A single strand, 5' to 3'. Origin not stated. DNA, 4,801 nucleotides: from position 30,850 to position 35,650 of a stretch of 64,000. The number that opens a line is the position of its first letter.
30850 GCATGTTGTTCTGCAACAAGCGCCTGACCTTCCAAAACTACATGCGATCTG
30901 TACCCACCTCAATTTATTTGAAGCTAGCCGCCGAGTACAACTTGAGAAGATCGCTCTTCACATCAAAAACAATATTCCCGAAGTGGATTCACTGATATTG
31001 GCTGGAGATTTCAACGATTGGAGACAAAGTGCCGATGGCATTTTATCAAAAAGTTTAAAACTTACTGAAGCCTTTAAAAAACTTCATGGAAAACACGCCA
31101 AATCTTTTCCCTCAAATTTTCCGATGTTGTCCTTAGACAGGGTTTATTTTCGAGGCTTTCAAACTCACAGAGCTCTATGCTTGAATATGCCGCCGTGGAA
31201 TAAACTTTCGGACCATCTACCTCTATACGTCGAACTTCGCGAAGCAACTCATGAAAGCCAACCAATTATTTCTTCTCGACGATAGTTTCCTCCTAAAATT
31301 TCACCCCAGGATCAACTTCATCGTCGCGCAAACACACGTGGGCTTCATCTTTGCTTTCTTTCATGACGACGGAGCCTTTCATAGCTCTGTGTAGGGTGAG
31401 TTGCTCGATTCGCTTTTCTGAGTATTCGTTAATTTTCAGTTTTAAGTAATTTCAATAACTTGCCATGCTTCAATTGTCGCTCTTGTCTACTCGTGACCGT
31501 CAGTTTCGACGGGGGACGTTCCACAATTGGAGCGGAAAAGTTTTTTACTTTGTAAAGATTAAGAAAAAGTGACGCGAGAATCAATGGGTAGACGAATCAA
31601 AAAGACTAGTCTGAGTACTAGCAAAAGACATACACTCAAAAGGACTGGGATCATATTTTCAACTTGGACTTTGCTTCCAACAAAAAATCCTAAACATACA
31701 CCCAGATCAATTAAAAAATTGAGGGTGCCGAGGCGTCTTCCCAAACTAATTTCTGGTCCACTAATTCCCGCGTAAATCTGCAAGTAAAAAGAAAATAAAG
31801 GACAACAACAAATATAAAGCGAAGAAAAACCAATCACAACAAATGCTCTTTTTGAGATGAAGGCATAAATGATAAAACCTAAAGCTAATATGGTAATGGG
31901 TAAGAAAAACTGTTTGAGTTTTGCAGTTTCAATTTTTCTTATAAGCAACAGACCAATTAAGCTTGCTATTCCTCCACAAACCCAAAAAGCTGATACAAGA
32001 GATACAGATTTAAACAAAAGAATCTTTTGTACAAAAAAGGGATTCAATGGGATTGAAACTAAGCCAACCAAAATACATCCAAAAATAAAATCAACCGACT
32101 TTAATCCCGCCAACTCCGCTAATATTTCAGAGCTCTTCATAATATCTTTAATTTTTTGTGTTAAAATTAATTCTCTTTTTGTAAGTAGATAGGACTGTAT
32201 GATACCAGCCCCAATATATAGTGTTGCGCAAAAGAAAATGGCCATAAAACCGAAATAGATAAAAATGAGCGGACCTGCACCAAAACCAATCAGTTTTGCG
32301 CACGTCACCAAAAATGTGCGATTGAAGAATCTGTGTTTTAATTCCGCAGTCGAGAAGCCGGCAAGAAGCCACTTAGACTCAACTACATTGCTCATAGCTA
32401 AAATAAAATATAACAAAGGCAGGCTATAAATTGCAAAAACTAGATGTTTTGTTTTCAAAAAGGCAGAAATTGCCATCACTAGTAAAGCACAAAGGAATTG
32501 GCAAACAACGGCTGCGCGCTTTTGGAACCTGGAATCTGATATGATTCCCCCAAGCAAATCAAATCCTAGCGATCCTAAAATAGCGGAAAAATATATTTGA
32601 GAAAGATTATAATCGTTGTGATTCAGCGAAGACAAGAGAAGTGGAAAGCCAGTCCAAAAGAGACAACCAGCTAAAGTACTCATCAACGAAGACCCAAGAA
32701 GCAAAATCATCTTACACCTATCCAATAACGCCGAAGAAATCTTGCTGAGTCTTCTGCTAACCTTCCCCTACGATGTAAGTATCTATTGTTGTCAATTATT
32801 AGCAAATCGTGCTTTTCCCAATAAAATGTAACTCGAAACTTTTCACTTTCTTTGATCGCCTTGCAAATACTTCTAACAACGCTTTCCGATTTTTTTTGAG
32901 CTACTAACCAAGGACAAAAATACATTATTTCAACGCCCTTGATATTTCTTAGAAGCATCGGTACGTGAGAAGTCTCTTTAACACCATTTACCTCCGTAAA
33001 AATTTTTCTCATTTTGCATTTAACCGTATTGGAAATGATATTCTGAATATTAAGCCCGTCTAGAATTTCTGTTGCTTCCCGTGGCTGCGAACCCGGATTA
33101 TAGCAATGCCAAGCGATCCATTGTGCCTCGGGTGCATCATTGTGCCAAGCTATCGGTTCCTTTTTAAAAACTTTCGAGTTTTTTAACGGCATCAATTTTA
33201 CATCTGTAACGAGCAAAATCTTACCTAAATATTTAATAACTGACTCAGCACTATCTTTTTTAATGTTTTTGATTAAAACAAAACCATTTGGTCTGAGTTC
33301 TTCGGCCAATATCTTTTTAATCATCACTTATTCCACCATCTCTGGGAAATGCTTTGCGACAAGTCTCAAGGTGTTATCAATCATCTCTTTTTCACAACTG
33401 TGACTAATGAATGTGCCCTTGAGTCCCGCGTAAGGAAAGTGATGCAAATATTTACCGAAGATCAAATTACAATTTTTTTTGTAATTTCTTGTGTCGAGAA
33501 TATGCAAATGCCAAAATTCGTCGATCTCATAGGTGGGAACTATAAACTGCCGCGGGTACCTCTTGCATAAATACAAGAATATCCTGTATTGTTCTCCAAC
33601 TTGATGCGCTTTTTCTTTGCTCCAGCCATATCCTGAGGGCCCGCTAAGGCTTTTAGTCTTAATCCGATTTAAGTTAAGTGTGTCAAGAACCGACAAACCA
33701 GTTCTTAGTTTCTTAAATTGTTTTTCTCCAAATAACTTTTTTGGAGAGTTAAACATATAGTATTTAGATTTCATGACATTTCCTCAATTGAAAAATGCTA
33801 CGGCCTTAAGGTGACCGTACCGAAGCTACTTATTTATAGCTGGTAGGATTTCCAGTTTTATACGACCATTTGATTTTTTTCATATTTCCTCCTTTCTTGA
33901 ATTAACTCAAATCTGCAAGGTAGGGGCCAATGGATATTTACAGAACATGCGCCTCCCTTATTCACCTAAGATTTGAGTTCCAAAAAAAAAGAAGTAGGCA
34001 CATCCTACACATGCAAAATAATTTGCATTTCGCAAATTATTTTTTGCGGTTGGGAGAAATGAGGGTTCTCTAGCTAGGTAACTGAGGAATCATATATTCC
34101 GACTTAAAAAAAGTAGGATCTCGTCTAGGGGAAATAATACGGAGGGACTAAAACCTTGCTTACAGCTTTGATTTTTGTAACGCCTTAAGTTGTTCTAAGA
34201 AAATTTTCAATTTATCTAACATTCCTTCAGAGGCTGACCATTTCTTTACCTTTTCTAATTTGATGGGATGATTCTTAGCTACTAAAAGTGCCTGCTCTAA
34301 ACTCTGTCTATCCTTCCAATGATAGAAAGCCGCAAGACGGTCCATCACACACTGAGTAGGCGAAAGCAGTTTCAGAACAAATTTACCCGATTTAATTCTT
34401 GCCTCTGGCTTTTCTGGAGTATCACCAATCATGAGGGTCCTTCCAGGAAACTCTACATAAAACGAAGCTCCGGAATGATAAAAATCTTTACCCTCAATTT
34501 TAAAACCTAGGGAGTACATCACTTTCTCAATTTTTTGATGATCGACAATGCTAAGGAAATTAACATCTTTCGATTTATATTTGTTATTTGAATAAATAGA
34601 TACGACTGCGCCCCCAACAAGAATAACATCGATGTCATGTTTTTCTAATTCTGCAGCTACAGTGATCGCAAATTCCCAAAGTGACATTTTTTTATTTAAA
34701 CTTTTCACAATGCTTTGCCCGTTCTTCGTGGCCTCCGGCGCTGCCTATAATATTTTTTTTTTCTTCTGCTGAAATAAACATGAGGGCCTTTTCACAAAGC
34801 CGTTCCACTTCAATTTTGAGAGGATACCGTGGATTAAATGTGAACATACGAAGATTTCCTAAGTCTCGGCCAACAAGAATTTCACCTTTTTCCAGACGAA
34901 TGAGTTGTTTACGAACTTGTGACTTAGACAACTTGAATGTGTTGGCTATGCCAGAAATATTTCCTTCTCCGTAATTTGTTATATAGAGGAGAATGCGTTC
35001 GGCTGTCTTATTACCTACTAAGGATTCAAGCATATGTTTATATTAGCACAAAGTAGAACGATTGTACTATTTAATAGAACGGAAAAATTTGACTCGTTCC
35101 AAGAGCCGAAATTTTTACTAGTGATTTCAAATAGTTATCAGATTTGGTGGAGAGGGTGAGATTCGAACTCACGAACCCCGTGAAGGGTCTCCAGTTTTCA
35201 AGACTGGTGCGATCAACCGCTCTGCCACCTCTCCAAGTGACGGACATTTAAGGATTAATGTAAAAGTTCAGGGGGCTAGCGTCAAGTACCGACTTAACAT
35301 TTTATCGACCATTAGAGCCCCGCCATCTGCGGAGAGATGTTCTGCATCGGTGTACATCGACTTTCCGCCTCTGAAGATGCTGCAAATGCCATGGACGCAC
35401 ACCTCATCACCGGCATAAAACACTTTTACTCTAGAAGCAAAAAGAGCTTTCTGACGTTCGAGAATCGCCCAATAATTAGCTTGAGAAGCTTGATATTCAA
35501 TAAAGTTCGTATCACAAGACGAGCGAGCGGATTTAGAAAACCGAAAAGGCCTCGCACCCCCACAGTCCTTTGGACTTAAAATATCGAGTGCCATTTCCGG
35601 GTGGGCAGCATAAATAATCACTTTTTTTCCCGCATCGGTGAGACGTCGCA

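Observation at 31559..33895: Candidate new RiPP-like cluster: 17-aa peptide, GRDP/DUF1399-like protein, Fe/2OG dioxygenase and MFS exporter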

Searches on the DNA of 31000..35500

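Call 61: search_rna_families(source=window, start=31000, end=35500, threshold=evalue, max_evalue=1)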
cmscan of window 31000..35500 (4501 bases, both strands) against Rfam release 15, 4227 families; matches with E-value up to 1: 2.
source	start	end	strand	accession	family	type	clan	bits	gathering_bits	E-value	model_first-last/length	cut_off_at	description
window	35148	35234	-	RF00005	tRNA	Gene; tRNA;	CL00001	56.3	29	1.3e-10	1-71/71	no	tRNA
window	35092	35248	-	RF02223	sX4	Gene; sRNA;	-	36.2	70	4.4e-05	1-167/167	no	Proteobacterial sRNA sX4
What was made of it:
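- On Leader-peptide transcription or translation attenuators: No Rfam leader or riboswitch was found (call 61).
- Tried and rejected: Only the tRNA was found, plus a sub-threshold sX4 hit overlapping it (call 61).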

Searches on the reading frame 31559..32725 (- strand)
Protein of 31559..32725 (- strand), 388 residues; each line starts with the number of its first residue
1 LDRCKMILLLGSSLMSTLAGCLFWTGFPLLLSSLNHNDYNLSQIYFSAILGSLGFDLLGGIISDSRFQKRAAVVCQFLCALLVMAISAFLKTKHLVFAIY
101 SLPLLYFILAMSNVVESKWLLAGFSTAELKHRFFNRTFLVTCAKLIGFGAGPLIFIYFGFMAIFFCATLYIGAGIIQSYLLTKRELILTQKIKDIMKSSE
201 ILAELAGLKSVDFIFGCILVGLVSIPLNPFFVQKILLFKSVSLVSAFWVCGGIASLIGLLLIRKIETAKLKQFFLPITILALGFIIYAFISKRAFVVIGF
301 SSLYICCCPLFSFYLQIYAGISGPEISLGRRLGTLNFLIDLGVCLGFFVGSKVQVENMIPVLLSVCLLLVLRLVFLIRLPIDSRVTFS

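Call 4: search_protein_families(library=pfam, proteins=[window:31559-32725:-], max_evalue=0.01)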
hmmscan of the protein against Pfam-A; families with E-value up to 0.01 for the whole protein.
window:31559-32725:- (388 aa): 0 families

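Call 5: search_protein_families(library=ncbifam, proteins=[window:31559-32725:-], max_evalue=0.01)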
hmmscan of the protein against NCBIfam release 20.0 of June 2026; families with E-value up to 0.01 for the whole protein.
window:31559-32725:- (388 aa): 0 families

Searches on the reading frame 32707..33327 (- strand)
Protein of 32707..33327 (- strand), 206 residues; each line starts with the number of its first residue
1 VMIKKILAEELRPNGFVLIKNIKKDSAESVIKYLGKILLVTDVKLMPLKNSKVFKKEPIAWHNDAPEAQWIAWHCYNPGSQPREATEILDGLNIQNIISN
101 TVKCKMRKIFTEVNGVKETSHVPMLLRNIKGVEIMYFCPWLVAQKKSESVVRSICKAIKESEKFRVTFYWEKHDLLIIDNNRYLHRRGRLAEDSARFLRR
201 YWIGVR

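Call 4: search_protein_families(library=pfam, proteins=[window:32707-33327:-], max_evalue=0.01)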
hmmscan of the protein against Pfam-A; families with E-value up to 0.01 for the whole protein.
window:32707-33327:- (206 aa): 1 family
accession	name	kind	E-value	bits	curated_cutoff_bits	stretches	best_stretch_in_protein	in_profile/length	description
PF02668.22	TauD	-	3.1e-09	37.6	27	1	144-202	210-267/267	Taurine catabolism dioxygenase TauD, TfdA family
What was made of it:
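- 32707..33327 (-): 206-aa short TauD/TfdA-family Fe(II)/2-oxoglutarate oxygenase. Optional tailoring enzyme. Pfam TauD scores 37.6 bits against a cut-off of 27, over the C-terminal 60 residues only (call 4).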

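Call 5: search_protein_families(library=ncbifam, proteins=[window:32707-33327:-], max_evalue=0.01)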
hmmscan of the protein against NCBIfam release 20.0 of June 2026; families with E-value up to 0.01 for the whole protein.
window:32707-33327:- (206 aa): 1 family
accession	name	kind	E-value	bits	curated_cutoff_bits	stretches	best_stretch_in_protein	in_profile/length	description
NF049936.1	TriMthamethphnDioxTmpA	equivalog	0.0069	15.2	400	0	158-199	304-345/366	2-trimethylaminoethylphosphonate dioxygenase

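Call 31: search_solved_structures(query=window:32707-33327:-, max_evalue=1, show_alignments=3)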
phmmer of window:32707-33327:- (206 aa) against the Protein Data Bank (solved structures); distinct sequences matched with E-value up to 1: 5.
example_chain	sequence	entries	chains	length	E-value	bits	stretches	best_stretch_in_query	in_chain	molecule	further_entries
1nx4_A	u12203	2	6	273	0.0081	19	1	161-200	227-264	Carbapenem synthase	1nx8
4oj8_A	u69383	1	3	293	0.0097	18.7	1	161-200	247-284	(5R)-carbapenem-3-carboxylate synthase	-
5eqn_A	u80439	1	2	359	0.2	14.4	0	161-205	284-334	FrbJ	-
7tcl_X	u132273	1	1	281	0.35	13.6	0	167-202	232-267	TauD/TfdA family dioxygenase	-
5bke_A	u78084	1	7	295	0.94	12.2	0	163-202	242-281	Alpha-ketoglutarate-dependent 2,4-dichlorophenoxyacetate dioxygenase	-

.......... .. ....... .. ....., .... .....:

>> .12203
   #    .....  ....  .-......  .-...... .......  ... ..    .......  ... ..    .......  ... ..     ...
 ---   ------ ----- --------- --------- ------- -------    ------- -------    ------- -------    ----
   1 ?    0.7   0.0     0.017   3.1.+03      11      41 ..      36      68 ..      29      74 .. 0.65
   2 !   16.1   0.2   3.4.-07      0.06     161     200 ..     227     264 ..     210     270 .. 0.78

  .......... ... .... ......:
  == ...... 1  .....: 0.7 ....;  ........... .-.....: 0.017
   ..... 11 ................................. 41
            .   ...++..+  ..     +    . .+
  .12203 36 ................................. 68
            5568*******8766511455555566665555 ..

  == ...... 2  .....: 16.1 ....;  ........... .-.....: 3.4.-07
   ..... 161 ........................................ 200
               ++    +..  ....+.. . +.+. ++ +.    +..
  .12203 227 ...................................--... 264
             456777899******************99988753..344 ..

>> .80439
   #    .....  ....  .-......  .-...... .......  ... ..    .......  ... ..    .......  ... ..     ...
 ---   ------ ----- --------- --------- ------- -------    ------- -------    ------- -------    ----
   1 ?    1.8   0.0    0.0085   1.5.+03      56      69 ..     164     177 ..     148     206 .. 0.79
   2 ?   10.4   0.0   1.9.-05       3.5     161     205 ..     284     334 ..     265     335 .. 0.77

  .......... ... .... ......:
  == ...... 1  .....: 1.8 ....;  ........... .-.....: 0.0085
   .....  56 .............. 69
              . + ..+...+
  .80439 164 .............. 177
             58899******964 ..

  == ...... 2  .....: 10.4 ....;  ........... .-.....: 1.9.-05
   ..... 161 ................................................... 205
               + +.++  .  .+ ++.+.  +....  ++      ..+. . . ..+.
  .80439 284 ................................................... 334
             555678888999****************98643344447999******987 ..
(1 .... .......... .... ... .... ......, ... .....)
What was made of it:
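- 32707..33327 (-): The best PDB sequence hits are CarC and FrbJ, and they are weak (call 31).
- Downstream lie an efflux pump and an oxygenase of a family that often acts on small molecules (calls 4, 31).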

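Call 57: find_homologous_proteins(query=window:32707-33327:-, max_evalue=0.001)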
Query window:32707-33327:- (206 aa): 2 proteins with E <= 0.001 among 127 candidates.
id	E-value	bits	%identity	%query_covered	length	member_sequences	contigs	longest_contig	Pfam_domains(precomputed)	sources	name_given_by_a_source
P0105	2.0e-134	463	100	100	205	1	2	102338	PF02668.23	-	-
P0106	1.3e-29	121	33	95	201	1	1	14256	PF02668.23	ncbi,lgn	-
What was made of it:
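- On TauD/TfdA Fe(II)/2OG dioxygenases (PF02668): Only two database homologues were available for an alignment (call 57).
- Tried and rejected: It returned only 2 proteins, so no alignment-based structure was attempted (call 57).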
